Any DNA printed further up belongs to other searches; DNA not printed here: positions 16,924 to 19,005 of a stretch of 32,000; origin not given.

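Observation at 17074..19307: Catalytic-SDR plus pseudo-SDR fusion coupled to a catalytically degenerate hotdog protein: candidate for an unassigned CoA-ester reductase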

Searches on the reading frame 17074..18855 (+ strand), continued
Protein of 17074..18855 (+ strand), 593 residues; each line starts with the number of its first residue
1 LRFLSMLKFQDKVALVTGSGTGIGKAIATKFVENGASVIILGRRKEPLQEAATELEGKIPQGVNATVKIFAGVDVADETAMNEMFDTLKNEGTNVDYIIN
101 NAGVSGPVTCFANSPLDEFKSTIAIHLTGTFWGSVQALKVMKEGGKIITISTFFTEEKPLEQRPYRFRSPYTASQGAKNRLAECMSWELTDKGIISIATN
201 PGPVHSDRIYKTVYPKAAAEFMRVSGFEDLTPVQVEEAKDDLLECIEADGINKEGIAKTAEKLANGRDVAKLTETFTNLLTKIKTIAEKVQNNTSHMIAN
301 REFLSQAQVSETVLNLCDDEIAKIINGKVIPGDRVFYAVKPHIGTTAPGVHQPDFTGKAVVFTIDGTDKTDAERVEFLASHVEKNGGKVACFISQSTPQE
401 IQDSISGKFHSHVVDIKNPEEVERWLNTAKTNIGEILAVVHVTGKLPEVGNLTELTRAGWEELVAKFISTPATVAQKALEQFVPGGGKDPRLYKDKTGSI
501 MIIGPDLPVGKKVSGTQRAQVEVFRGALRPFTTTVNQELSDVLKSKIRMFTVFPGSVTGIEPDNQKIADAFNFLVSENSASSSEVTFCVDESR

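Call 7: find_homologous_proteins(query=window:17074-18855:+, max_evalue=0.00001)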
Query window:17074-18855:+ (593 aa): 4559 proteins with E <= 0.00001 among 8000 candidates; the best 120 are listed.
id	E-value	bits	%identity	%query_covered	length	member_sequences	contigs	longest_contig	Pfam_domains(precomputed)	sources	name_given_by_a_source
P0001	0.0e+0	1309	100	99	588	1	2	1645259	PF08659.17,PF13561.13,PF00106.32,PF01370.28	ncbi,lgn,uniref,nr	ncbi:SDR family NAD(P)-dependent oxidoreductase [Nitrosopumilus maritimus]|uniref:Short-chain dehydr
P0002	0.0e+0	1302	99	99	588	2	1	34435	PF08659.17,PF13561.13,PF00106.32,PF01370.28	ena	-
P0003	0.0e+0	1299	99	99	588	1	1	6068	PF08659.17,PF13561.13,PF00106.32,PF01370.28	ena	-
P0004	0.0e+0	1294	98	99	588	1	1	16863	PF08659.17,PF13561.13,PF00106.32,PF01370.28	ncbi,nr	ncbi:MAG: SDR family NAD(P)-dependent oxidoreductase [Nitrosopumilus sp.]|nr:MAG: SDR family NAD(P)-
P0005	0.0e+0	1294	98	99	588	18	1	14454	PF08659.17,PF13561.13,PF00106.32,PF01370.28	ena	-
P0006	0.0e+0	1288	98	99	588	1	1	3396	PF08659.17,PF13561.13,PF00106.32,PF01370.28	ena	-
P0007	0.0e+0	1281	98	99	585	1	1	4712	PF08659.17,PF13561.13,PF00106.32,PF01370.28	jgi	-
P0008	0.0e+0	1274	96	99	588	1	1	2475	PF08659.17,PF13561.13,PF00106.32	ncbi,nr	ncbi:MAG: SDR family NAD(P)-dependent oxidoreductase [Nitrosopumilus sp.]|nr:MAG: SDR family NAD(P)-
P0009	0.0e+0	1268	96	99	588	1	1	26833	PF08659.17,PF13561.13,PF00106.32,PF01370.28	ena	-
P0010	0.0e+0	1267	96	99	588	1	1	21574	PF08659.17,PF13561.13,PF00106.32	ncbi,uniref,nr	ncbi:Glucose 1-dehydrogenase 3 protein [Marine Group I thaumarchaeote SCGC AAA799-P11]|uniref:Glucos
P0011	0.0e+0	1260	95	99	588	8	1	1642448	PF08659.17,PF13561.13,PF00106.32,PF01370.28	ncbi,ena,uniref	ncbi:SDR family NAD(P)-dependent oxidoreductase [Nitrosopumilus sp.]|uniref:SDR family NAD(P)-depend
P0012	0.0e+0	1250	94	99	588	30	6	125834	PF08659.17,PF13561.13,PF00106.32,PF01370.28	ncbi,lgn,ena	-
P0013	0.0e+0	1187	89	99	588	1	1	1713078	PF08659.17,PF13561.13,PF00106.32,PF01370.28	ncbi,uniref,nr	ncbi:SDR family NAD(P)-dependent oxidoreductase [Nitrosopumilus piranensis]|uniref:Short-chain dehyd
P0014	0.0e+0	1184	89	99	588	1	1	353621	PF08659.17,PF13561.13,PF00106.32,PF01370.28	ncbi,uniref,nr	ncbi:SDR family NAD(P)-dependent oxidoreductase [Nitrosopumilus sp. b2]|uniref:SDR family NAD(P)-dep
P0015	0.0e+0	1183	88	99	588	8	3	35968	PF08659.17,PF13561.13,PF00106.32,PF01370.28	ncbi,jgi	ncbi:MAG: SDR family NAD(P)-dependent oxidoreductase [Nitrosopumilus sp.]|jgi:NAD(P)-dependent dehyd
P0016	0.0e+0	1179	88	99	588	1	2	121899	PF08659.17,PF13561.13,PF00106.32,PF01370.28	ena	-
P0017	0.0e+0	1177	88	99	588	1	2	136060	PF08659.17,PF13561.13,PF00106.32,PF01370.28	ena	-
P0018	0.0e+0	1176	88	99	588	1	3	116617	PF08659.17,PF13561.13,PF00106.32,PF01370.28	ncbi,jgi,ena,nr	ncbi:MAG: SDR family NAD(P)-dependent oxidoreductase [Nitrosopumilus sp.]|nr:SDR family NAD(P)-depen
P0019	0.0e+0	1175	87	99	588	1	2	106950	PF08659.17,PF13561.13,PF00106.32,PF01370.28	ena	-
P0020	0.0e+0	1175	87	99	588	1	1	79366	PF08659.17,PF13561.13,PF00106.32,PF01370.28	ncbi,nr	ncbi:MAG: SDR family NAD(P)-dependent oxidoreductase [Nitrosopumilaceae archaeon]|nr:SDR family NAD(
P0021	0.0e+0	1175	88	99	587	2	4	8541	PF08659.17,PF13561.13,PF00106.32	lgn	-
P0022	0.0e+0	1174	87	99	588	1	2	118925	PF08659.17,PF13561.13,PF00106.32,PF01370.28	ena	-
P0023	0.0e+0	1174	92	96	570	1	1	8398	PF08659.17,PF13561.13,PF00106.32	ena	-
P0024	0.0e+0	1173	88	99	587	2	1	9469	PF08659.17,PF13561.13,PF00106.32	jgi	-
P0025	0.0e+0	1172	87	99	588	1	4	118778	PF08659.17,PF13561.13,PF00106.32,PF01370.28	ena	-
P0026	0.0e+0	1171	86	99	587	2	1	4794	PF08659.17,PF13561.13,PF00106.32,PF01370.28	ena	-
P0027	0.0e+0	1169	87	100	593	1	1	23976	PF08659.17,PF13561.13,PF00106.32,PF01370.28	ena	-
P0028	0.0e+0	1168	88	99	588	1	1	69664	PF08659.17,PF13561.13,PF00106.32,PF01370.28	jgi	-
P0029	0.0e+0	1167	87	100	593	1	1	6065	PF08659.17,PF13561.13,PF00106.32,PF01370.28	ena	-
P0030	0.0e+0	1167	87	100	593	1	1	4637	PF08659.17,PF13561.13,PF00106.32,PF01370.28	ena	-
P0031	0.0e+0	1167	87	100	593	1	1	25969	PF08659.17,PF13561.13,PF00106.32,PF01370.28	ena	-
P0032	0.0e+0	1167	87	100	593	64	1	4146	PF08659.17,PF13561.13,PF00106.32,PF01370.28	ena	-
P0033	0.0e+0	1166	87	100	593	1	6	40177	PF08659.17,PF13561.13,PF00106.32,PF01370.28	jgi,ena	-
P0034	0.0e+0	1166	87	99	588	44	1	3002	PF08659.17,PF13561.13,PF00106.32,PF01370.28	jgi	-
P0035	0.0e+0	1166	87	100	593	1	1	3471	PF08659.17,PF13561.13,PF00106.32,PF01370.28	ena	-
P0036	0.0e+0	1166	87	100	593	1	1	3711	PF08659.17,PF13561.13,PF00106.32,PF01370.28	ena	-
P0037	0.0e+0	1165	88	99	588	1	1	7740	PF08659.17,PF13561.13,PF00106.32,PF01370.28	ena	-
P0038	0.0e+0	1165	87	100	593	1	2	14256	PF08659.17,PF13561.13,PF00106.32,PF01370.28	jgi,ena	jgi:NAD(P)-dependent dehydrogenase (short-subunit alcohol dehydrogenase family)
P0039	0.0e+0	1165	87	99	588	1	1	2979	PF08659.17,PF13561.13,PF00106.32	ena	-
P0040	0.0e+0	1165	87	100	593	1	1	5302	PF08659.17,PF13561.13,PF00106.32,PF01370.28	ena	-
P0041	0.0e+0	1165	87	100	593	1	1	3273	PF08659.17,PF13561.13,PF00106.32,PF01370.28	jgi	-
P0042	0.0e+0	1165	87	100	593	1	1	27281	PF08659.17,PF13561.13,PF00106.32,PF01370.28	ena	-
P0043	0.0e+0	1165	87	100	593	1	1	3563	PF08659.17,PF13561.13,PF00106.32,PF01370.28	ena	-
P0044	0.0e+0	1165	87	100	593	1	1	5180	PF08659.17,PF13561.13,PF00106.32,PF01370.28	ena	-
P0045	0.0e+0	1164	87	100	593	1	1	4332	PF08659.17,PF13561.13,PF00106.32,PF01370.28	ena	-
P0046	0.0e+0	1164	87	100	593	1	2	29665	PF08659.17,PF13561.13,PF00106.32,PF01370.28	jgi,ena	jgi:NAD(P)-dependent dehydrogenase (short-subunit alcohol dehydrogenase family)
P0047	0.0e+0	1164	87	99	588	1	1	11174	PF08659.17,PF13561.13,PF00106.32,PF01370.28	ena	-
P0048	0.0e+0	1164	87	100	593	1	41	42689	PF08659.17,PF13561.13,PF00106.32,PF01370.28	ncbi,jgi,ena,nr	ncbi:MAG: SDR family NAD(P)-dependent oxidoreductase [Nitrosopumilus sp.]|jgi:NAD(P)-dependent dehyd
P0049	0.0e+0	1164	87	100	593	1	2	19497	PF08659.17,PF13561.13,PF00106.32,PF01370.28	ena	-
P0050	0.0e+0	1164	87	100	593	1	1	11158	PF08659.17,PF13561.13,PF00106.32,PF01370.28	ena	-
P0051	0.0e+0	1163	87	99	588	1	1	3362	PF08659.17,PF13561.13,PF00106.32,PF01370.28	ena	-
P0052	0.0e+0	1163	87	100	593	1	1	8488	PF08659.17,PF13561.13,PF00106.32,PF01370.28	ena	-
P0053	0.0e+0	1163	87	99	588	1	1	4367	PF08659.17,PF13561.13,PF00106.32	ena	-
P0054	0.0e+0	1163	87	100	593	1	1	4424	PF08659.17,PF13561.13,PF00106.32,PF01370.28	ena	-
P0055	0.0e+0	1163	87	100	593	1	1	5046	PF08659.17,PF13561.13,PF00106.32,PF01370.28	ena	-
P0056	0.0e+0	1163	87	100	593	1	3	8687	PF08659.17,PF13561.13,PF00106.32,PF01370.28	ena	-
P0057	0.0e+0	1163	87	100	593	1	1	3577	PF08659.17,PF13561.13,PF00106.32,PF01370.28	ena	-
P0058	0.0e+0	1163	87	100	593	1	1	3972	PF08659.17,PF13561.13,PF00106.32,PF01370.28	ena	-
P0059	0.0e+0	1163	87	100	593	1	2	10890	PF08659.17,PF13561.13,PF00106.32,PF01370.28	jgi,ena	-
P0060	0.0e+0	1163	87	100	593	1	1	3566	PF08659.17,PF13561.13,PF00106.32,PF01370.28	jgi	-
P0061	0.0e+0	1163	87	100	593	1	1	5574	PF08659.17,PF13561.13,PF00106.32,PF01370.28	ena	-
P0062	0.0e+0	1163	87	100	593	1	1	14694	PF08659.17,PF13561.13,PF00106.32,PF01370.28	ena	-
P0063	0.0e+0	1163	87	100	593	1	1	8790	PF08659.17,PF13561.13,PF00106.32,PF01370.28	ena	-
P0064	0.0e+0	1162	87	100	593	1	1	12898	PF08659.17,PF13561.13,PF00106.32,PF01370.28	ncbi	-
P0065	0.0e+0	1162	87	100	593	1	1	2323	PF08659.17,PF13561.13,PF00106.32,PF01370.28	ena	-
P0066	0.0e+0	1162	86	100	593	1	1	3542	PF08659.17,PF13561.13,PF00106.32,PF01370.28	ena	-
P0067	0.0e+0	1162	87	100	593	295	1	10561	PF08659.17,PF13561.13,PF00106.32,PF01370.28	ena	-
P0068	0.0e+0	1162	87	100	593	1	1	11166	PF08659.17,PF13561.13,PF00106.32,PF01370.28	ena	-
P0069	0.0e+0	1162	86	100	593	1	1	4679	PF08659.17,PF13561.13,PF00106.32,PF01370.28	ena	-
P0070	0.0e+0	1162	87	99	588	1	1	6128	PF08659.17,PF13561.13,PF00106.32,PF01370.28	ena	-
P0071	0.0e+0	1162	87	100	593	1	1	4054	PF08659.17,PF13561.13,PF00106.32,PF01370.28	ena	-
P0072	0.0e+0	1162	87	100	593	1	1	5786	PF08659.17,PF13561.13,PF00106.32,PF01370.28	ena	-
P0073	0.0e+0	1162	87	100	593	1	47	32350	PF08659.17,PF13561.13,PF00106.32,PF01370.28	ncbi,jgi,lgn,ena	jgi:NAD(P)-dependent dehydrogenase (short-subunit alcohol dehydrogenase family)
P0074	0.0e+0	1162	86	100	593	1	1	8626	PF08659.17,PF13561.13,PF00106.32,PF01370.28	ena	-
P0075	0.0e+0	1162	86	100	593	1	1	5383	PF08659.17,PF13561.13,PF00106.32,PF01370.28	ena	-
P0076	0.0e+0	1162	87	100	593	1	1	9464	PF08659.17,PF13561.13,PF00106.32,PF01370.28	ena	-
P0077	0.0e+0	1161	87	100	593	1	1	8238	PF08659.17,PF13561.13,PF00106.32,PF01370.28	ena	-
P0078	0.0e+0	1161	87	99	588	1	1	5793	PF08659.17,PF13561.13,PF00106.32,PF01370.28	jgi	-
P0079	0.0e+0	1161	87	100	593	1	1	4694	PF08659.17,PF13561.13,PF00106.32,PF01370.28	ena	-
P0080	0.0e+0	1161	87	100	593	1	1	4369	PF08659.17,PF13561.13,PF00106.32,PF01370.28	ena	-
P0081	0.0e+0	1161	87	100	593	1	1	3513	PF08659.17,PF13561.13,PF00106.32,PF01370.28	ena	-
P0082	0.0e+0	1161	86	100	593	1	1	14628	PF08659.17,PF13561.13,PF00106.32,PF01370.28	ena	-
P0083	0.0e+0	1161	86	100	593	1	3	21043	PF08659.17,PF13561.13,PF00106.32,PF01370.28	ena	-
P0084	0.0e+0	1161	86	99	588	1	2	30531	PF08659.17,PF13561.13,PF00106.32,PF01370.28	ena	-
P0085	0.0e+0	1161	87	100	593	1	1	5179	PF08659.17,PF13561.13,PF00106.32,PF01370.28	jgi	jgi:NAD(P)-dependent dehydrogenase (short-subunit alcohol dehydrogenase family)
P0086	0.0e+0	1160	86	100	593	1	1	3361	PF08659.17,PF13561.13,PF00106.32,PF01370.28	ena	-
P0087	0.0e+0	1160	87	99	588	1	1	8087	PF08659.17,PF13561.13,PF00106.32,PF01370.28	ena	-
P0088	0.0e+0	1160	86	99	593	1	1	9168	PF08659.17,PF13561.13,PF00106.32,PF01370.28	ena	-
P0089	0.0e+0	1160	87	99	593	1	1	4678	PF08659.17,PF13561.13,PF00106.32,PF01370.28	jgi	jgi:NAD(P)-dependent dehydrogenase (short-subunit alcohol dehydrogenase family)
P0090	0.0e+0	1160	86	100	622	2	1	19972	PF08659.17,PF13561.13,PF00106.32,PF01370.28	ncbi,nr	ncbi:MAG: SDR family NAD(P)-dependent oxidoreductase [Nitrosopumilus sp.]|nr:SDR family NAD(P)-depen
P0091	0.0e+0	1160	86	100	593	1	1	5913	PF08659.17,PF13561.13,PF00106.32,PF01370.28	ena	-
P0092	0.0e+0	1160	86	100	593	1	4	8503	PF08659.17,PF13561.13,PF00106.32,PF01370.28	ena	-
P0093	0.0e+0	1160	86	100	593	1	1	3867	PF08659.17,PF13561.13,PF00106.32,PF01370.28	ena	-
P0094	0.0e+0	1160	86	100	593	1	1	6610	PF08659.17,PF13561.13,PF00106.32,PF01370.28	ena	-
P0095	0.0e+0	1160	86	100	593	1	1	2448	PF08659.17,PF13561.13,PF00106.32,PF01370.28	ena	-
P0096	0.0e+0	1159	87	100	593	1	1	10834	PF08659.17,PF13561.13,PF00106.32,PF01370.28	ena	-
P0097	0.0e+0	1159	86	100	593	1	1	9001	PF08659.17,PF13561.13,PF00106.32,PF01370.28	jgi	-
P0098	0.0e+0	1159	87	99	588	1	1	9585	PF08659.17,PF13561.13,PF00106.32,PF01370.28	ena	-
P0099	0.0e+0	1159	86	100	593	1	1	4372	PF08659.17,PF13561.13,PF00106.32,PF01370.28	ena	-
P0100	0.0e+0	1159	87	99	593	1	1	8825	PF08659.17,PF13561.13,PF00106.32,PF01370.28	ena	-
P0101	0.0e+0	1159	87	99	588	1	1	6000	PF08659.17,PF13561.13,PF00106.32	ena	-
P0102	0.0e+0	1159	87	99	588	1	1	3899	PF08659.17,PF13561.13,PF00106.32,PF01370.28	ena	-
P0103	0.0e+0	1159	87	99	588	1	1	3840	PF08659.17,PF13561.13,PF00106.32,PF01370.28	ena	-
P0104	0.0e+0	1159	87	99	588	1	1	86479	PF08659.17,PF13561.13,PF00106.32,PF01370.28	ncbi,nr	ncbi:SDR family NAD(P)-dependent oxidoreductase [Nitrosopumilus sp.]|nr:SDR family NAD(P)-dependent 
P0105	0.0e+0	1159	87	99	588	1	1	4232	PF08659.17,PF13561.13,PF00106.32,PF01370.28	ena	-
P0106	0.0e+0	1159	86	100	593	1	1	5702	PF08659.17,PF13561.13,PF00106.32,PF01370.28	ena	-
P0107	0.0e+0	1159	86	100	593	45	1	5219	PF08659.17,PF13561.13,PF00106.32,PF01370.28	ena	-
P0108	0.0e+0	1159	86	99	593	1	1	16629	PF08659.17,PF13561.13,PF00106.32,PF01370.28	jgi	jgi:NAD(P)-dependent dehydrogenase (short-subunit alcohol dehydrogenase family)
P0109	0.0e+0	1158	86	100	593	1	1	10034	PF08659.17,PF13561.13,PF00106.32,PF01370.28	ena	-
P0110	0.0e+0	1158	87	99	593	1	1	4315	PF08659.17,PF13561.13,PF00106.32,PF01370.28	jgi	-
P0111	0.0e+0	1158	87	100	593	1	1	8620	PF08659.17,PF13561.13,PF00106.32,PF01370.28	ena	-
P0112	0.0e+0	1158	86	100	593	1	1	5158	PF08659.17,PF13561.13,PF00106.32,PF01370.28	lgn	-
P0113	0.0e+0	1158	86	100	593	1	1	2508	PF08659.17,PF13561.13,PF00106.32,PF01370.28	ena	-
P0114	0.0e+0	1158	87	99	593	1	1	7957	PF08659.17,PF13561.13,PF00106.32,PF01370.28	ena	-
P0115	0.0e+0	1158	87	99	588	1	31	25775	PF08659.17,PF13561.13,PF00106.32,PF01370.28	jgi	jgi:NAD(P)-dependent dehydrogenase (short-subunit alcohol dehydrogenase family)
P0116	0.0e+0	1158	87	99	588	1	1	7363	PF08659.17,PF13561.13,PF00106.32,PF01370.28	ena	-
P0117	0.0e+0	1157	87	99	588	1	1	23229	PF08659.17,PF13561.13,PF00106.32,PF01370.28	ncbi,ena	-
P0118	0.0e+0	1157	86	100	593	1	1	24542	PF08659.17,PF13561.13,PF00106.32,PF01370.28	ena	-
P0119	0.0e+0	1157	86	100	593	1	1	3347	PF08659.17,PF13561.13,PF00106.32,PF01370.28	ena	-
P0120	0.0e+0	1157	86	99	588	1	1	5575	PF08659.17,PF13561.13,PF00106.32,PF01370.28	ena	-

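Call 30: search_protein_representatives(protein=window:17089-18855:+)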
Query: 588 residues. Proteins with E-value up to 0.001 (for the whole library): 53672; up to 1e-10: 2005; up to 1e-30: 50. The best 150 are listed.
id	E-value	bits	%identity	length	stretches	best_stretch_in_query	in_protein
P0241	4.9e-164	563.2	47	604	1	2-586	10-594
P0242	5.5e-136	470.7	76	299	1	1-294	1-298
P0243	1.0e-131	456.5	67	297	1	292-588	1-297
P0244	5.3e-115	401.4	55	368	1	2-348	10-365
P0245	4.1e-92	325.8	33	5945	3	3-571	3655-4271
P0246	1.3e-88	314.3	37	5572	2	6-586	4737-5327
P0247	1.4e-77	277.8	58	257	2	434-588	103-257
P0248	3.0e-75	270.2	65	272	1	202-402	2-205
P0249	1.7e-71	257.8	56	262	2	433-588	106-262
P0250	3.4e-63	230.4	71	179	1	1-156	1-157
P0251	5.8e-60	219.7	50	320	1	362-581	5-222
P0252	5.1e-59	216.6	85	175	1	303-417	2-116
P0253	5.3e-59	216.5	80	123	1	369-490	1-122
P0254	6.2e-57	209.7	39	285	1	304-588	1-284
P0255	3.7e-55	203.8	81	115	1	111-223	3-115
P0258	9.5e-51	189.3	30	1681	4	6-214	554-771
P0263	1.2e-46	175.8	32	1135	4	3-215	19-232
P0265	3.1e-44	167.8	29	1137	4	3-215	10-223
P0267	1.1e-43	166.0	28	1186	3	6-212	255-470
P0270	1.2e-40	156.0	30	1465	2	183-574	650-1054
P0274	9.7e-39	149.7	28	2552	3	6-205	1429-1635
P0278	2.9e-36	141.5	31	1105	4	4-215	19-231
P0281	2.4e-34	135.2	32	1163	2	3-209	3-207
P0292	2.1e-30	122.1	34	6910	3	3-213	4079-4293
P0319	5.1e-24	101.1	28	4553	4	4-214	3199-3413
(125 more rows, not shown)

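Call 38: find_related_loci(query=A1, collection=genome_contigs, flank=6000)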
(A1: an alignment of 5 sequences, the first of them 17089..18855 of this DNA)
Query A1 (588 aa) in genome_contigs; peptide patterns used: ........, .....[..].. (x = any residue, [..] = any of these).
594 stretches matched a pattern; 546 encode a relative of the query (tblastn E <= 1e-3); the best 80 are kept; 80 distinct loci.
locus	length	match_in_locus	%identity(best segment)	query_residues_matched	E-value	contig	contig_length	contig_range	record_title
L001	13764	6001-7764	99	1-588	0e+0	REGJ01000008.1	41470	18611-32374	MAG: Nitrosopumilus sp. isolate GoM_MAG5 NODE_222_length_41470_cov_16.137774, whole genome shotgun sequence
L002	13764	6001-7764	99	1-588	0e+0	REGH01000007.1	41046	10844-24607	MAG: Nitrosopumilus sp. isolate GoM_MAG4 NODE_207_length_41046_cov_13.942569, whole genome shotgun sequence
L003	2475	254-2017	96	1-588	0e+0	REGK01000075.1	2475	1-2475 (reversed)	MAG: Nitrosopumilus sp. isolate GoM_MAG6 NODE_37158_length_2475_cov_26.551107, whole genome shotgun sequence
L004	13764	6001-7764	96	1-588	0e+0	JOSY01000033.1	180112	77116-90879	Marine Group I thaumarchaeote SCGC AAA799-D11 AAA799D11_65, whole genome shotgun sequence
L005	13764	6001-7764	95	1-588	0e+0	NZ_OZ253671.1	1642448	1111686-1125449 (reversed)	MAG: Nitrosopumilus sp. isolate a7174fe6-efbc-48e7-936d-e4c6e82819a1 chromosome 1, complete sequence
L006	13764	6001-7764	95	1-588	0e+0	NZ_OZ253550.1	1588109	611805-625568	MAG: Nitrosopumilus sp. isolate b6ab8db1-e288-4189-af5a-9604fbca7118 chromosome 1, complete sequence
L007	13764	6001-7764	94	1-588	0e+0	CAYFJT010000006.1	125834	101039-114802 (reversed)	MAG TPA_asm: uncultured Nitrosopumilaceae archaeon isolate ERP019367_co1_134 genome assembly, contig: NODE_202_length_12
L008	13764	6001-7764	92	1-588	0e+0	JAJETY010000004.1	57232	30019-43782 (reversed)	MAG: Nitrosopumilus sp. isolate SFB3 b18_orig_k141_145229_length_57232_cov_16.9430, whole genome shotgun sequence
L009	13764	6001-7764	88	1-588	0e+0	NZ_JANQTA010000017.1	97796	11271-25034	MAG: Nitrosopumilus sp. isolate IP29b_bin.65 k99_346355, whole genome shotgun sequence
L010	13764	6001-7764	88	1-588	0e+0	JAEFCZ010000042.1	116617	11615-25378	MAG: Nitrosopumilus sp. isolate PfA contig-70_0_length_116618_read-count_17470054, whole genome shotgun sequence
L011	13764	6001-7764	88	2-588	0e+0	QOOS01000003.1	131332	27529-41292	MAG: Nitrosopumilus sp. isolate MED-G94 Nitrosopumilus-MED-G94-C3, whole genome shotgun sequence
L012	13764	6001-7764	88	2-588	0e+0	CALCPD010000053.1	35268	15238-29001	MAG TPA_asm: uncultured Nitrosopumilaceae archaeon isolate SRR5821798_bin.55_CONCOCT_v1.1_MAG genome assembly, contig: E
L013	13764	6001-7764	87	2-588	0e+0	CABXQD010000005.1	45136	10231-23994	MAG: uncultured marine group I thaumarchaeote isolate AG-319-O22 genome assembly, contig: AG-319-O22_NODE_5, whole genom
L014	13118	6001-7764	87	2-588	0e+0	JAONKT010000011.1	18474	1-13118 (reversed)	Nitrosopumilus sp. isolate AH-541-I17 AH-541-I17_NODE_11, whole genome shotgun sequence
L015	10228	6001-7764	88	2-588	0e+0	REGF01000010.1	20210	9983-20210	MAG: Candidatus Nitrosomarinus sp. isolate GoM_MAG2 NODE_959_length_20210_cov_5.421202, whole genome shotgun sequence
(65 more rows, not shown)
